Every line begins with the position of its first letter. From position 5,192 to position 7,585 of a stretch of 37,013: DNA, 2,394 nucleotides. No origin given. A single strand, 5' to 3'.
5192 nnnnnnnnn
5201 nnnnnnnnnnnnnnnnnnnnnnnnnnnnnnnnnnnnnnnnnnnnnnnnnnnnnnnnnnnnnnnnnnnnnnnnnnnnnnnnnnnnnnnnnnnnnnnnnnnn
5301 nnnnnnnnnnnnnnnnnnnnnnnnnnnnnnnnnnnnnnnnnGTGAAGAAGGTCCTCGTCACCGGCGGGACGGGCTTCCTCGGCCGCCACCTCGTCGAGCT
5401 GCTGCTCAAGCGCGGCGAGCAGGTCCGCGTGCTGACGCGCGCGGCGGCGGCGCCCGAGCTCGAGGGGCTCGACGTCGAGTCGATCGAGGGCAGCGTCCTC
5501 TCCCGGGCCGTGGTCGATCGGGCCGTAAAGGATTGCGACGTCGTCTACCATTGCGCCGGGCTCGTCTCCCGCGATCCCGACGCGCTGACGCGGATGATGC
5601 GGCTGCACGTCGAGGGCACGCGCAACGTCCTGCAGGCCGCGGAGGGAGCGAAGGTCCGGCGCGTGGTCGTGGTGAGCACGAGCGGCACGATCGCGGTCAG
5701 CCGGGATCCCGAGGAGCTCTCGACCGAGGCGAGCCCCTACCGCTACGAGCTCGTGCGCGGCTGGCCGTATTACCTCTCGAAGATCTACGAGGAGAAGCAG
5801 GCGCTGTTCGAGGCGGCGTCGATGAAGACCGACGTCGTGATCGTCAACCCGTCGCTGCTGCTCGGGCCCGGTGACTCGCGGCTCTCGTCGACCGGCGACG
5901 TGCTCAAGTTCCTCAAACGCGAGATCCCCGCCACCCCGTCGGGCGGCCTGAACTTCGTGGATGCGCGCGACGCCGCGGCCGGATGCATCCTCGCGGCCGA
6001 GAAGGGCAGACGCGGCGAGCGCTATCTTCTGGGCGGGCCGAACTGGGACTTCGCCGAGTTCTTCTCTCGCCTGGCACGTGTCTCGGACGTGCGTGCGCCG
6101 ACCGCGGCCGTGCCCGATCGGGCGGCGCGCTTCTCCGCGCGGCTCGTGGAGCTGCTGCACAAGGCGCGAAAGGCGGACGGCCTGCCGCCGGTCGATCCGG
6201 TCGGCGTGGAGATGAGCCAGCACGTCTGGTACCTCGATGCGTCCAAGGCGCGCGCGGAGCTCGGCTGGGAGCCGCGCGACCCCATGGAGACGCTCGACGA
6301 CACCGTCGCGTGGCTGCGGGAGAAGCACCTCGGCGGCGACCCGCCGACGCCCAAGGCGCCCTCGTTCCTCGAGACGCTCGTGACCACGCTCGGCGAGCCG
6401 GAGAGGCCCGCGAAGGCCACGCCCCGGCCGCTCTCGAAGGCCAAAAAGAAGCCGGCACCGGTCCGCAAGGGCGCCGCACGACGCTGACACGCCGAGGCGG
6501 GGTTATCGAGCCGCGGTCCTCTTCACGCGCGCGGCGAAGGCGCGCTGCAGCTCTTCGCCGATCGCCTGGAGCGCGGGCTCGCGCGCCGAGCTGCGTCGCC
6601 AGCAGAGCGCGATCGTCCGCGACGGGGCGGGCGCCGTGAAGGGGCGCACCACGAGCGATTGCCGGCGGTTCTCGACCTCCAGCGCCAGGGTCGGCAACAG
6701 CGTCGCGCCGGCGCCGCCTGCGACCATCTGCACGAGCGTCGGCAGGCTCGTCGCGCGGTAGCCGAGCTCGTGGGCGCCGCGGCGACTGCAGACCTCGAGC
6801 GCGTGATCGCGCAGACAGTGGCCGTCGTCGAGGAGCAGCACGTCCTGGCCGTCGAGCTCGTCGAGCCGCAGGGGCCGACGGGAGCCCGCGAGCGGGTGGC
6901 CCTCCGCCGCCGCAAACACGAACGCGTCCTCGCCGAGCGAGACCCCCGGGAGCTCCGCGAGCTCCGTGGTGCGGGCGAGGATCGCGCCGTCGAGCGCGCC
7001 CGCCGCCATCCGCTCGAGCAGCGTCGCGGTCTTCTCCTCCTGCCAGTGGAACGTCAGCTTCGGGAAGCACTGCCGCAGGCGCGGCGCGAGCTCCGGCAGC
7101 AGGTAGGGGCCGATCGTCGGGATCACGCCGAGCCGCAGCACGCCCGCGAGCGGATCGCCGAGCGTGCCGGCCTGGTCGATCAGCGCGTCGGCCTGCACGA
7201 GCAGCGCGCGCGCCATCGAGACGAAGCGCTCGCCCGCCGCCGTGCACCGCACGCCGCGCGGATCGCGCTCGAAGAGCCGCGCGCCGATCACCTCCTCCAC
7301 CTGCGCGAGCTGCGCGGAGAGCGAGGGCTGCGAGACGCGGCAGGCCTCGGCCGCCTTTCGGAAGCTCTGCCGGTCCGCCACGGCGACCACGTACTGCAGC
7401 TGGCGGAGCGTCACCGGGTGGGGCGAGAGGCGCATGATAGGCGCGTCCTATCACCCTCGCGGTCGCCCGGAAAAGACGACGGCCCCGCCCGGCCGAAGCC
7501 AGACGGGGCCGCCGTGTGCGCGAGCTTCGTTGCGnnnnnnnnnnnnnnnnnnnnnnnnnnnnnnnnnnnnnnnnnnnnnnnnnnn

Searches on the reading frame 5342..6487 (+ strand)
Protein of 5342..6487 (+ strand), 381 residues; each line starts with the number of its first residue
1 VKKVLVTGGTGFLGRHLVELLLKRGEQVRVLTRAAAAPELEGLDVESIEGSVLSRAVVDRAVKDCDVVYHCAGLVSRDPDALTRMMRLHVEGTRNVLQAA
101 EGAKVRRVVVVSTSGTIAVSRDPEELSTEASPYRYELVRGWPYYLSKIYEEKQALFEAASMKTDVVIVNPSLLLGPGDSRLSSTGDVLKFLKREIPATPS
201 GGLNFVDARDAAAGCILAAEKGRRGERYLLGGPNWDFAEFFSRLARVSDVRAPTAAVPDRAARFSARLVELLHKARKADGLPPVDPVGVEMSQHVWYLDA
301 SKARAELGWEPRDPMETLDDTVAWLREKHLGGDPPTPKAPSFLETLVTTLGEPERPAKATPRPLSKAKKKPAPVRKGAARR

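Call 9: search_protein_families(library=pfam, proteins=[window:5342-6487:+], max_evalue=0.001)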
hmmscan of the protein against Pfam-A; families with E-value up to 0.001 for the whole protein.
window:5342-6487:+ (381 aa): 9 families
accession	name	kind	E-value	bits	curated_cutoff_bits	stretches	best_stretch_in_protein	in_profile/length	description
PF01370.27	Epimerase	-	1.2e-33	117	20.9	1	4-231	1-240/240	NAD dependent epimerase/dehydratase family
PF13460.12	NAD_binding_10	-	5.2e-19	69.3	27.2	1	8-175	1-148/184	NAD(P)H-binding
PF01073.25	3Beta_HSD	-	5.7e-19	68.6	22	1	5-182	1-190/280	3-beta hydroxysteroid dehydrogenase/isomerase family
PF07993.18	NAD_binding_4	-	1e-17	64.6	20.1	2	53-181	77-210/258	Male sterility protein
PF16363.11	GDP_Man_Dehyd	-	3.3e-14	53.5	27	1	5-154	1-164/332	GDP-mannose 4,6 dehydratase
PF05368.20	NmrA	-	1.9e-11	44.5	27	1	2-110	3-104/298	NmrA-like family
PF02719.21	Polysacc_synt_2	-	1.1e-07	31.8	20.2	1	4-114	1-129/293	Polysaccharide biosynthesis protein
PF04321.23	RmlD_sub_bind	-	7.3e-06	25.7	27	1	3-113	2-101/287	RmlD substrate binding domain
PF08659.16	KR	-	9.7e-06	26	22.6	1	4-118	3-141/180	KR domain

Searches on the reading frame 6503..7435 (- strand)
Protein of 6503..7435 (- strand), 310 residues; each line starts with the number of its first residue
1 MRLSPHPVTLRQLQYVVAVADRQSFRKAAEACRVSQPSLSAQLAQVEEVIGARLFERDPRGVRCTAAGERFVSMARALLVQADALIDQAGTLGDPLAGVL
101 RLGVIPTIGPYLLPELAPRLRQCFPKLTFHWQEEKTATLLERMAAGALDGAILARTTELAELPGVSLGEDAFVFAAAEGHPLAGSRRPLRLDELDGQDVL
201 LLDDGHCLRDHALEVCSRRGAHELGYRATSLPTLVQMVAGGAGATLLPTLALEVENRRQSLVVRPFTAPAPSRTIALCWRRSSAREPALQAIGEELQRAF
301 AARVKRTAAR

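Call 3: search_protein_families(library=pfam, proteins=[window:6503-7435:-], max_evalue=1)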
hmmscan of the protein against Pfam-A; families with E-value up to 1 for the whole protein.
window:6503-7435:- (310 aa): 2 families
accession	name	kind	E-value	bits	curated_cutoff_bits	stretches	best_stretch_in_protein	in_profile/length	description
PF03466.25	LysR_substrate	-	4.2e-46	157.4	28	1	95-300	3-208/209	LysR substrate binding domain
PF00126.33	HTH_1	-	5.5e-21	74.7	26.6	1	10-69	1-60/60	Bacterial regulatory helix-turn-helix protein, lysR family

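Call 4: search_protein_families(library=ncbifam, proteins=[window:6503-7435:-], max_evalue=1)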
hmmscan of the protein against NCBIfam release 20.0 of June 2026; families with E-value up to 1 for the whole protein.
window:6503-7435:- (310 aa): 54 families (the best 25 are shown)
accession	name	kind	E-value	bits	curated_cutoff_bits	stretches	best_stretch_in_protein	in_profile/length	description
NF008361.0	PRK11151.1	equivalog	9.5e-75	251.7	329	1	10-305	3-298/305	DNA-binding transcriptional regulator OxyR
NF050018.1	StrsTransRegOxyRFcella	equivalog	2.1e-48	165.3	500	1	10-286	3-275/289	oxidative stress transcriptional regulator OxyR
NF008416.0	PRK11242.1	equivalog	9.2e-45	153.2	277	1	9-301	2-292/300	transcriptional regulator CynR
NF053705.1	TransRegGltCGpos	equivalog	1.4e-36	126.3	350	1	10-294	3-287/300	glutamate biosynthesis transcriptional regulator GltC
NF007385.0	PRK09906.1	equivalog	3.6e-34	118.2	356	1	9-301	2-292/296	DNA-binding transcriptional regulator HcaR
TIGR02424.1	TF_pcaQ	equivalog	3.6e-31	108.2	303.8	1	8-299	3-297/300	pca operon transcription factor PcaQ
NF040786.1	LysR_Sec_metab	equivalog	6.4e-31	107.5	250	1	9-292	2-290/298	selenium metabolism-associated LysR family transcriptional regulator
NF045775.1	acetoin_reg_AlsR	exception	2.5e-29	102.7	430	1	9-282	2-275/290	acetoin biosynthesis transcriptional regulator AlsR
NF047520.1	trans_act_CidR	equivalog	3.3e-28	98.7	415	1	10-284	3-276/292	cidABC operon transcriptional activator CidR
TIGR03339.1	phn_lysR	subfamily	1.9e-26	93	341.1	1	12-256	1-242/279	aminoethylphosphonate catabolism associated LysR family transcriptional regulator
NF007439.0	PRK09986.1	equivalog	4.6e-26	91.9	290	1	8-249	7-251/296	LysR family transcriptional regulator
NF045990.1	TransRegCbbRRhodb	equivalog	2.6e-25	89.1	450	1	7-263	5-263/304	LysR family regulator CbbR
NF008410.0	PRK11233.1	equivalog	1.4e-24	86.8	309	1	9-296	2-287/305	nitrogen assimilation transcriptional regulator NAC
NF052633.1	LysR_TF_PsrA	exception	6.3e-24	84.5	540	1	10-282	7-278/297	L-proline-binding transcription factor PsrA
NF008722.0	PRK11716.1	equivalog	4e-23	81.9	246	1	10-294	3-288/293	HTH-type transcriptional activator IlvY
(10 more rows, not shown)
